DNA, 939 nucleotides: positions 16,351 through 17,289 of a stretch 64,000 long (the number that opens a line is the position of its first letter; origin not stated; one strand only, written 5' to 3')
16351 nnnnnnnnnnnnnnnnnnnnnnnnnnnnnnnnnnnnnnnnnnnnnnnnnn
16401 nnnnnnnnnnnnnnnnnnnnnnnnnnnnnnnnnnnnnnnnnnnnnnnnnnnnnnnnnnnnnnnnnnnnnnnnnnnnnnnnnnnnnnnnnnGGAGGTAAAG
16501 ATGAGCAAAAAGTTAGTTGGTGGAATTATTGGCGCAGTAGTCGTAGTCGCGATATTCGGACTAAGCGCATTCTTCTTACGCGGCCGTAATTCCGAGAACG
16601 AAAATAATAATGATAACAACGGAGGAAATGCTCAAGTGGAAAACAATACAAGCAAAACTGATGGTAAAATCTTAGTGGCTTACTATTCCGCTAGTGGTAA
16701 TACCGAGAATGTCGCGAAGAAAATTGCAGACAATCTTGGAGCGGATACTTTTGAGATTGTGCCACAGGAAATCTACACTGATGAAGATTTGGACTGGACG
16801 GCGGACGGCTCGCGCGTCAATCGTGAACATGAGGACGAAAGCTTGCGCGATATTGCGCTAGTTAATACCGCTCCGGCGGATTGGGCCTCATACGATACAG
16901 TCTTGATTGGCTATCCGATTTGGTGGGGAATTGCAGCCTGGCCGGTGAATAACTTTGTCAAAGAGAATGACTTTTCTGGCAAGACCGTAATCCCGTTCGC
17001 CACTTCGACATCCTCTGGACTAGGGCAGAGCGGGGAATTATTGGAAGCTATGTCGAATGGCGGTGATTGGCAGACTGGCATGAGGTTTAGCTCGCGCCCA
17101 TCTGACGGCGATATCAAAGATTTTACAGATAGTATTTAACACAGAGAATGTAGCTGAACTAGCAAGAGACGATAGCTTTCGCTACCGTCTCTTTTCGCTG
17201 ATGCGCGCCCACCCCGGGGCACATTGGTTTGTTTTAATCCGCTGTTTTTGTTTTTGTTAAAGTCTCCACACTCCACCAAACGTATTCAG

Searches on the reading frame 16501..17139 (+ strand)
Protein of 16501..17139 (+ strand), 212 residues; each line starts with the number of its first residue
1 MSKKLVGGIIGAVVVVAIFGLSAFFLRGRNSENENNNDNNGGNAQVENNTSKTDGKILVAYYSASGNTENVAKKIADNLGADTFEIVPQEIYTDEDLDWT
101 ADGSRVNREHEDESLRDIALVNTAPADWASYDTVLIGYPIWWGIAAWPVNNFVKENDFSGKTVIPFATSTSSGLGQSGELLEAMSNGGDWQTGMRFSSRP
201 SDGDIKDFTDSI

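Call 94: search_protein_families(library=pfam, max_evalue=0.001, proteins=[window:16501-17139:+])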
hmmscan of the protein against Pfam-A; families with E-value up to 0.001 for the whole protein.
window:16501-17139:+ (212 aa): 4 families
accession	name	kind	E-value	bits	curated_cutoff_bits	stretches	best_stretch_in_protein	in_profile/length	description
PF12682.12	Flavodoxin_4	-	9.3e-39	132.8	24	1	56-210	1-153/155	Flavodoxin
PF12724.12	Flavodoxin_5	-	3.6e-07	31.1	27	0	58-89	1-32/145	Flavodoxin domain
PF12641.12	Flavodoxin_3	-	0.00016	22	27.5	0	58-116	1-60/160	Flavodoxin domain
PF00258.30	Flavodoxin_1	-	0.00019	22.1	25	1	59-95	1-37/143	Flavodoxin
